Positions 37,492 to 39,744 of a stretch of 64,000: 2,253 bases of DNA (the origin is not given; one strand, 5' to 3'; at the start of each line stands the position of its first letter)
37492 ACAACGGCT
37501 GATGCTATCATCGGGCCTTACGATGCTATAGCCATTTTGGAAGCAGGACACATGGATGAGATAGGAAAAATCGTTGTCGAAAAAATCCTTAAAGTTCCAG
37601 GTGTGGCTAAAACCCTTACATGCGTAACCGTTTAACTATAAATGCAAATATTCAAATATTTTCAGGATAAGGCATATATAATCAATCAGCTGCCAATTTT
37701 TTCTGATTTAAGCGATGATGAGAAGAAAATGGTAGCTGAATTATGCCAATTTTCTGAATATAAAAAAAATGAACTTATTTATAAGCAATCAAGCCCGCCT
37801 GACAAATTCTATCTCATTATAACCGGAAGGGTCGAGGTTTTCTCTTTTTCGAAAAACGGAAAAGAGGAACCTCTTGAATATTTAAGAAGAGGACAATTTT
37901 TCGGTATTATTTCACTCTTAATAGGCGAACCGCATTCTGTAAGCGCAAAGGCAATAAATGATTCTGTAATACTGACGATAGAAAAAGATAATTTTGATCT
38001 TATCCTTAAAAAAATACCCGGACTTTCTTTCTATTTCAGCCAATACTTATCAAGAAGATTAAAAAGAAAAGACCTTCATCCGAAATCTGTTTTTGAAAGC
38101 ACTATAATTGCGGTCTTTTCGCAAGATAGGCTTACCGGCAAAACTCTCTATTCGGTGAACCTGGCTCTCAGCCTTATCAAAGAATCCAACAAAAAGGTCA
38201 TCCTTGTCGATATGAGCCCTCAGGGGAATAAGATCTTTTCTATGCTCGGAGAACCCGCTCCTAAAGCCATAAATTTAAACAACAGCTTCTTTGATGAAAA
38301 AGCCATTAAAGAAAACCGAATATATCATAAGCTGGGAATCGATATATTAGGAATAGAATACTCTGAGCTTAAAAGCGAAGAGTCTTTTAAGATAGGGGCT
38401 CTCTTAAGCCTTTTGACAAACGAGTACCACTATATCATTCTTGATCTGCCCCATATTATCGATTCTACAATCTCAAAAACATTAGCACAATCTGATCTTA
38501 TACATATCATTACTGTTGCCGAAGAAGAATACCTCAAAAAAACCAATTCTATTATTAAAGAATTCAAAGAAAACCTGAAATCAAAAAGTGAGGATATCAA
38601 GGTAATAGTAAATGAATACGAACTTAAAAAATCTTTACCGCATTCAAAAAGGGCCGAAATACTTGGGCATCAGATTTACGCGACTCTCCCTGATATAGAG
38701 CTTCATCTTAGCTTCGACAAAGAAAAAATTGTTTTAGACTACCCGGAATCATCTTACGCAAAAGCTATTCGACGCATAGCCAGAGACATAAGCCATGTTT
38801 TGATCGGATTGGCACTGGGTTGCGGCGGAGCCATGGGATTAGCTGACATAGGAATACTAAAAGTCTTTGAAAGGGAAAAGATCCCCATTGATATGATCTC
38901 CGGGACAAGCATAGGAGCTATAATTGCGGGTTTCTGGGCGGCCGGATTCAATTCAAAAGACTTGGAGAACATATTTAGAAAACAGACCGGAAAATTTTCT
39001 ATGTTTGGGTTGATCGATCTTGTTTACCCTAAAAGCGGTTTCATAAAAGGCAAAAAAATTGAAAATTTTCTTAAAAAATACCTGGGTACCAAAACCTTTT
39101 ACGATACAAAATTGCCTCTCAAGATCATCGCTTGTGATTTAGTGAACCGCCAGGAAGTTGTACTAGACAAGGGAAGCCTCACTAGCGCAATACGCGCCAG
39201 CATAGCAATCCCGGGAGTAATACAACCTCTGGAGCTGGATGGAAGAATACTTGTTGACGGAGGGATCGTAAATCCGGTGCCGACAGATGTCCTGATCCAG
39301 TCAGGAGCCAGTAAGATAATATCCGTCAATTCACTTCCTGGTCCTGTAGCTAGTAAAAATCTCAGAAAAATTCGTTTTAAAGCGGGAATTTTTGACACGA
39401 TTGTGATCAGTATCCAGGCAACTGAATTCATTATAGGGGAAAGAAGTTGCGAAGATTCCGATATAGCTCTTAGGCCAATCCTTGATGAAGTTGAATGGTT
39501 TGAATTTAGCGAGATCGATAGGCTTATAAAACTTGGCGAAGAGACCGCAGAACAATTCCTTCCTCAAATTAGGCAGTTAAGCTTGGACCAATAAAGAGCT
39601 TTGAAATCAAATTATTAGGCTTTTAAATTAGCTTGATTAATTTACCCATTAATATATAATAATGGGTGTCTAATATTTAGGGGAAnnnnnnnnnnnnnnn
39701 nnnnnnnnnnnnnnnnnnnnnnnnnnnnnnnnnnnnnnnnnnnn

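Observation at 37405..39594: cNMP-binding / degenerate ParA-like / patatin phospholipase fusion, translationally coupled to a stand-alone RAM-domain mini-protein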

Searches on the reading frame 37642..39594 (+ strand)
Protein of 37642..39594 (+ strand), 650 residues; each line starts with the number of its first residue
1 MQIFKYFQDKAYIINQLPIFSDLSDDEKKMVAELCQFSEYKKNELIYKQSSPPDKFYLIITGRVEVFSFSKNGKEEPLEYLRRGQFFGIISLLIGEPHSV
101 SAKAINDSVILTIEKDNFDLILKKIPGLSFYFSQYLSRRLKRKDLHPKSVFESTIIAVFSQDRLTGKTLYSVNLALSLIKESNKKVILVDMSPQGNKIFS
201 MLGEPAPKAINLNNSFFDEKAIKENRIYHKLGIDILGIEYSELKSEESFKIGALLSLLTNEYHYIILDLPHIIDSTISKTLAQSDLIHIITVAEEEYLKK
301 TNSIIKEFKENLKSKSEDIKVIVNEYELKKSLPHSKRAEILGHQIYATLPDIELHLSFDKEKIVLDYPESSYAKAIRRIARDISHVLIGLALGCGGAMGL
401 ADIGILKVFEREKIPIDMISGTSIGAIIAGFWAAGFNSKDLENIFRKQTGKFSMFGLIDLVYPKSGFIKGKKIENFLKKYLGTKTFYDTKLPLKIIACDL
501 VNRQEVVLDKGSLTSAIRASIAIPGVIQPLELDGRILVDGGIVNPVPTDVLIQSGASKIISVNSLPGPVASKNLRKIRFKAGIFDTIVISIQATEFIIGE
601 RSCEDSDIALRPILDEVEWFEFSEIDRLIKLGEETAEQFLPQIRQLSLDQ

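Call 3: search_protein_families(library=pfam, proteins=[window:37642-39594:+], max_evalue=0.01)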
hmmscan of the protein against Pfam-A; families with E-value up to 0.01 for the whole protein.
window:37642-39594:+ (650 aa): 4 families
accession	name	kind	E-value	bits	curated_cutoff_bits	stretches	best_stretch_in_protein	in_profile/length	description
PF01734.28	Patatin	-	3.9e-29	102.7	27.7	1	390-552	1-191/191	Patatin-like phospholipase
PF00027.35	cNMP_binding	-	4.5e-21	75.1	27.5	1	39-123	3-87/89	Cyclic nucleotide-binding domain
PF13614.12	AAA_31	-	5.2e-12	46.5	27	1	154-313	2-169/177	AAA domain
PF01656.29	CbiA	-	3.4e-07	30.7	25.4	1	156-351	1-111/125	CobQ/CobB/MinD/ParA nucleotide binding domain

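Call 4: search_protein_families(library=ncbifam, proteins=[window:37642-39594:+], max_evalue=0.01)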
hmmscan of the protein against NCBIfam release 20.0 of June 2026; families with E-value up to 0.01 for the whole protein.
window:37642-39594:+ (650 aa): 21 families
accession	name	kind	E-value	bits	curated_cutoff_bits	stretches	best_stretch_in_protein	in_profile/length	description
NF007623.0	PRK10279.1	equivalog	5.6e-30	104.6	272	1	386-563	4-179/301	patatin-like phospholipase RssA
NF041163.2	encap_f2b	equivalog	5e-12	45.7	400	1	14-144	73-205/450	family 2B encapsulin nanocompartment shell protein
NF008732.0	PRK11753.1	equivalog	5.3e-10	39.1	266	1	30-142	18-131/214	cAMP-activated global transcriptional regulator CRP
TIGR03018.1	pepcterm_TyrKin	hypoth_equivalog_domain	3.9e-09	36.1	230.65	1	150-324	32-207/207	XrtA-associated tyrosine autokinase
TIGR01969.1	minD_arch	subfamily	4.5e-09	35.9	201.75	1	155-385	2-232/251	cell division ATPase MinD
NF041079.1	CBASS_lipase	equivalog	7e-09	35.4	200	1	390-505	4-127/317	CBASS cGAMP-activated phospholipase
NF043045.1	T4SS_VpdC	equivalog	5.1e-08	31.4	1000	1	394-447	312-365/880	Dot/Icm T4SS effector VpdC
NF050815.1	TransActFtrBCaul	equivalog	8.7e-07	28.4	300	1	14-135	11-131/251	transcriptional activator FtrB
TIGR03896.1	cyc_nuc_ocin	subfamily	1.6e-06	27.7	161.05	1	13-138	139-264/317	bacteriocin-type transport-associated protein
NF007707.0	PRK10402.1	subfamily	1.8e-06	27.7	180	1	31-114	27-110/226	transcriptional regulator YeiL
NF006901.0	PRK09392.1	equivalog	1.8e-06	27.4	211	1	13-138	8-132/236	transcriptional activator FtrB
NF053870.1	DS2_1_antiphage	equivalog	5.2e-06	26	400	1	390-508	3-118/299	anti-phage phospholipase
TIGR01968.1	minD_bact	equivalog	3.1e-05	23.4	212.9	1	155-328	3-175/261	septum site-determining protein MinD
NF041546.1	ParA_partition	equivalog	6.6e-05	22.6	180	0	155-195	1-40/203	ParA family partition ATPase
NF041283.1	PrgP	equivalog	0.00016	21.1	400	1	162-313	11-175/297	ParA superfamily DNA segregation protein PrgP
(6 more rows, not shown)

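Call 5: find_homologous_proteins(query=window:37642-39594:+, max_evalue=0.00001)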
Query window:37642-39594:+ (650 aa): 889 proteins with E <= 0.00001 among 8000 candidates; the best 120 are listed.
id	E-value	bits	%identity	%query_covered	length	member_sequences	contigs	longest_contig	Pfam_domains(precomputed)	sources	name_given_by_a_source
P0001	1.4e-288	977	67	99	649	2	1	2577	PF13614.13,PF00027.36,PF01734.28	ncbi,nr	ncbi:MAG: patatin-like phospholipase family protein [Candidatus Omnitrophota bacterium]|nr:patatin-l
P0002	5.2e-189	648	49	98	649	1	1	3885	PF13614.13,PF00027.36,PF01734.28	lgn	-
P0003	1.4e-185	636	45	99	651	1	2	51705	PF00027.36,PF01734.28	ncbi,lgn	-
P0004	2.3e-184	633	47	99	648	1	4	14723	PF13614.13,PF00027.36,PF01734.28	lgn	-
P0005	1.4e-183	630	46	98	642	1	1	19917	PF00027.36,PF01734.28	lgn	-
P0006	2.5e-181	622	47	99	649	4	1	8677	PF00027.36,PF01734.28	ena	-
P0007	4.1e-181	622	46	99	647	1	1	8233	PF00027.36,PF01734.28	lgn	-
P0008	2.4e-179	616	46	98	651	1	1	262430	PF00027.36,PF01734.28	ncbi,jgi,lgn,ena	ncbi:MAG: patatin-like phospholipase family protein [Candidatus Omnitrophota bacterium]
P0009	4.6e-177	608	46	99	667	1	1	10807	PF13614.13,PF00027.36,PF01734.28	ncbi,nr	ncbi:MAG: patatin-like phospholipase family protein [Candidatus Omnitrophota bacterium]|nr:patatin-l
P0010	3.0e-175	602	44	98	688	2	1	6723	PF13614.13,PF00027.36,PF01734.28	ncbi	-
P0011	7.0e-175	601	44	98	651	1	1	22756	PF13614.13,PF00027.36,PF01734.28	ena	-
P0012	2.2e-174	600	46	98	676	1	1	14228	PF13614.13,PF00027.36,PF01734.28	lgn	-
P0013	1.9e-173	596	45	98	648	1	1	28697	PF00027.36,PF01734.28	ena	-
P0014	5.3e-173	595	45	98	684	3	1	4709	PF13614.13,PF00027.36,PF01734.28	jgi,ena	-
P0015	1.2e-172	594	45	99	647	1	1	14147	PF00027.36,PF01734.28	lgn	-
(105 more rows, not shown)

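Call 11: find_related_loci(query=A1, collection=genome_contigs, flank=6000)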
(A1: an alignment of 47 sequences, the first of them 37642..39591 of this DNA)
Query A1 (650 aa) in genome_contigs; peptide patterns used: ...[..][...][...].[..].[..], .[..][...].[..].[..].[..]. (x = any residue, [..] = any of these).
599 stretches matched a pattern (row limit reached: there are more); 583 encode a relative of the query (tblastn E <= 1e-3); the best 80 are kept; 80 distinct loci.
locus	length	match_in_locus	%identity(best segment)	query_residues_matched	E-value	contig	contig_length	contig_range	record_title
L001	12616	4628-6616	42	10-646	6e-160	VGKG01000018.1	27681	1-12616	MAG: Candidatus Omnitrophota bacterium isolate M_DeepCast_200m_m2_189 M_DeepCast_200m_m2_189_Ga0194113_10002048, whole g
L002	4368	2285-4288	41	4-646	7e-160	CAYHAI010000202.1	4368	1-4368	MAG TPA_asm: uncultured Planctomycetales bacterium isolate ERP119294_co2_437 genome assembly, contig: k141_4995216, whol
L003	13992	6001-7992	43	8-646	5e-154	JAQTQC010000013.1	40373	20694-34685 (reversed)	MAG: Candidatus Omnitrophota bacterium isolate STB_130 NODE_2046_length_40373_cov_13.401481_Sandtown_B, whole genome sho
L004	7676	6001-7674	47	9-566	1e-153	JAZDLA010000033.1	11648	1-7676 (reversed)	MAG: Candidatus Omnitrophota bacterium isolate MEGAHIT-group-0.561 k141_1213082, whole genome shotgun sequence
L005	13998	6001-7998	41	7-646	1e-153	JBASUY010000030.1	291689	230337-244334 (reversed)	MAG: Candidatus Omnitrophota bacterium isolate MFD13470_ilm_asm_bin9 k127_28643, whole genome shotgun sequence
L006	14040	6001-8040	42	1-646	2e-153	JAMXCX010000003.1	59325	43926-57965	MAG: Candidatus Omnitrophota bacterium isolate MohnsGC05_bin006 NODE_3_length_59325_cov_15.784415, whole genome shotgun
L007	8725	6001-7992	41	8-646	2e-149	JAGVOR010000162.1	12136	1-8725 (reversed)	MAG: Candidatus Omnitrophota bacterium isolate DeMMO3_44 c_000000027737, whole genome shotgun sequence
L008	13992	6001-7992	41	9-646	1e-148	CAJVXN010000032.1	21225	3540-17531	TPA_asm: uncultured bacterium isolate DRR093005_bin.42_MetaBAT_v2.12.1_MAG genome assembly, contig: NODE_1168_length_212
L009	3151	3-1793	44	66-646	6e-152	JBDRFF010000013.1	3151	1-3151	MAG: Candidatus Omnitrophota bacterium isolate MEGAHIT-group-1.354 k141_11582385, whole genome shotgun sequence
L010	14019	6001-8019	38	9-646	3e-143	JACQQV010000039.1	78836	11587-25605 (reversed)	MAG: Candidatus Omnitrophota bacterium isolate NC_groundwater_1342_Ag_S-0.2um_51_121 S_p2_S4_coassembly_k141_2104203, wh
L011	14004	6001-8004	38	4-646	2e-149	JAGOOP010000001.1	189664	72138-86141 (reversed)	MAG: Candidatus Omnitrophota bacterium isolate Go_SlDig_bin_84 Go_SlDig_110_length_189664_cov_17.014852, whole genome sh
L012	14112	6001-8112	35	6-646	2e-136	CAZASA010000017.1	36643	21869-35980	MAG TPA_asm: uncultured Planctomycetales bacterium isolate binchicken_co241_31 genome assembly, contig: NODE_1059_length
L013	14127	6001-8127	35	1-646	4e-135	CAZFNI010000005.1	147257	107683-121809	MAG TPA_asm: uncultured Planctomycetales bacterium isolate SRP342105_co1_465 genome assembly, contig: NODE_118_length_14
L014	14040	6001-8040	40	8-646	5e-151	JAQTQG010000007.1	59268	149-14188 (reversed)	MAG: Candidatus Omnitrophota bacterium isolate STB_134 NODE_1055_length_59268_cov_5.646523_Sandtown_B, whole genome shot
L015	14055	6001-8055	36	7-646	1e-130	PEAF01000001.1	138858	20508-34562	MAG: Candidatus Omnitrophota bacterium isolate MBPbin6 scaffold9, whole genome shotgun sequence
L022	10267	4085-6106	34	9-650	2e-119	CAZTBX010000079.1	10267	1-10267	MAG TPA_asm: uncultured Planctomycetia bacterium isolate binchicken_co203_12 genome assembly, contig: k141_3205549, whol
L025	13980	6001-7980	30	10-646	4e-104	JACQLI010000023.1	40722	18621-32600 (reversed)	MAG: Candidatus Omnitrophota bacterium isolate NC_groundwater_1199_Ag_S-0.1um_47_39 S_p1_S3_coassembly_k141_512964, whol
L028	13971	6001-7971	32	11-646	1e-100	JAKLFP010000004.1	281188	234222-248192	MAG: Candidatus Omnitrophota bacterium isolate RA.bin19 RA.bin19_4, whole genome shotgun sequence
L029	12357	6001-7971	30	10-646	2e-98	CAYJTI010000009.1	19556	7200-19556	MAG TPA_asm: uncultured bacterium isolate ERP125453_co1_299 genome assembly, contig: NODE_2743_length_19556_cov_4.880314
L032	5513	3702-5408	32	10-582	2e-92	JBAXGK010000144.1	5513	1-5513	MAG: Candidatus Omnitrophota bacterium isolate ELA295 MAG295_144, whole genome shotgun sequence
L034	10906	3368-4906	34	148-646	1e-83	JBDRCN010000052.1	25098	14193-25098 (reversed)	MAG: Candidatus Omnitrophota bacterium isolate MEGAHIT-group-1.186 k141_4231738, whole genome shotgun sequence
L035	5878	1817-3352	32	149-650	3e-76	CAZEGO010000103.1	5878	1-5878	MAG TPA_asm: uncultured Planctomycetia bacterium isolate SRP141376_co2_263 genome assembly, contig: NODE_22716_length_58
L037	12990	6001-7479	32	146-646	2e-74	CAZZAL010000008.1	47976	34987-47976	MAG TPA_asm: uncultured Planctomycetia bacterium isolate SRP077602_co2_386 genome assembly, contig: NODE_1116_length_479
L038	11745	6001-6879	41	387-648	2e-68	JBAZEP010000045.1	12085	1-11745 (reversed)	MAG: Candidatus Omnitrophota bacterium isolate SO_2017_LW3_129 NODE_15878_length_12085_cov_5.900151_LW162_2017, whole ge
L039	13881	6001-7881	28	19-650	3e-65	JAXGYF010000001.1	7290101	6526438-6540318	MAG: Candidatus Vecturithrix sp. isolate AnMBR.bin507 bin507_1, whole genome shotgun sequence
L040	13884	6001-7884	33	3-646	4e-96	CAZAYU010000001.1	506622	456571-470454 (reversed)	MAG TPA_asm: uncultured Planctomycetia bacterium isolate binchicken_co49_31 genome assembly, contig: NODE_1_length_50662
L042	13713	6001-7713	43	4-646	2e-59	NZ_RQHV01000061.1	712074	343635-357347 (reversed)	Leptospira ilyithenensis strain 201400974 NODE_1_covk_41.3873_covr_81.29_cutoff_51, whole genome shotgun sequence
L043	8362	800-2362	25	148-646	2e-56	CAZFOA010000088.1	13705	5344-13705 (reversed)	MAG TPA_asm: uncultured Verrucomicrobiota bacterium isolate binchicken_co54_484 genome assembly, contig: NODE_8053_lengt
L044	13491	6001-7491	25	169-646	3e-49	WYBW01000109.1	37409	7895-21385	MAG: Verrucomicrobiia bacterium isolate VER1 k127_380652, whole genome shotgun sequence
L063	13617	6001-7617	37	14-646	6e-42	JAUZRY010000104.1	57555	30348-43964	MAG: Ardenticatenia bacterium isolate Faavne_M6_B1 Faavne_M6_B1-contig_4597_pilon, whole genome shotgun sequence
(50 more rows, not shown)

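Call 18: predict_structure(alignment_id=A1)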
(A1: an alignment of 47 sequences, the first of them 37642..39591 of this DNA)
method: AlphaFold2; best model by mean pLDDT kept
length: 650 residues; sequences in the alignment: 47
mean_pLDDT: 84.4   pTM: 0.83
mean pLDDT of the five models: 84.4, 83.6, 82.6, 81.9, 81.5
residues with pLDDT >= 90: 284; 70-90: 281; 50-70: 61; < 50: 24
segments of 3 or more residues with pLDDT < 50: 1-6, 141-145, 451-457
pLDDT, mean of each block of 10 residues (from residue 1): 50 83 89 93 92 92 86 81 86 84 90 95 89 73 52 88 90 95 92 91 86 78 87 91 63 85 93 86 91 92 90 75 79 85 90 62 88 92 92 89 97 94 96 95 84 49 62 90 89 94 91 94 84 91 90 90 78 50 70 84 88 77 89 97 82
secondary structure, 60 per line:
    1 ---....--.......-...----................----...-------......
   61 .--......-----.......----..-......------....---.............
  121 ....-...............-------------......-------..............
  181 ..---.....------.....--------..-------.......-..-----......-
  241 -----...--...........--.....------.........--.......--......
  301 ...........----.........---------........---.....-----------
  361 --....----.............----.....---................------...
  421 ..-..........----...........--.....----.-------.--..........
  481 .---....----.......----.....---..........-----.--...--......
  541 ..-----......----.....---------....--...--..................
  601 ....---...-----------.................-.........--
elements in order: H4-7 H10-16 H25-34 E35-40 E45-47 E55-61 E64-69 E75-81 H89-94 E101-104 E108-114 H115-124 H126-140 E154-159 H167-182 E186-190 H197-201 H219-225 E234-239 H251-261 E264-268 H275-283 E286-292 H295-311 E319-324 H334-341 E345-349 H363-366 H371-383 E388-392 H396-411 E418-422 H424-433 H438-448 H451-455 H471-481 E493-499 E504-508 H513-521 E530-532 E535-539 H548-553 E558-562 H572-575 H583-604 E608-610 H622-638 H640-648

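Call 19: find_encoding_contigs(protein=P0001, flank=5000, max_places=4)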
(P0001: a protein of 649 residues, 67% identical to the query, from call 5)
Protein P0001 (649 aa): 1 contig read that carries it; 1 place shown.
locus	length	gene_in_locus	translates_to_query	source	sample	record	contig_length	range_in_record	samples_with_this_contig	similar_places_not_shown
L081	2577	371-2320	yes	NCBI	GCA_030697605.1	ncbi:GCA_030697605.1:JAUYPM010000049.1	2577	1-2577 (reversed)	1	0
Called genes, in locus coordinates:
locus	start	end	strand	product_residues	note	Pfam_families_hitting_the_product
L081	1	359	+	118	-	PF01037:AsnC_trans_reg (weak)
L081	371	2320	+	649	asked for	PF00027:cNMP_binding, PF13614:AAA_31, PF01734:Patatin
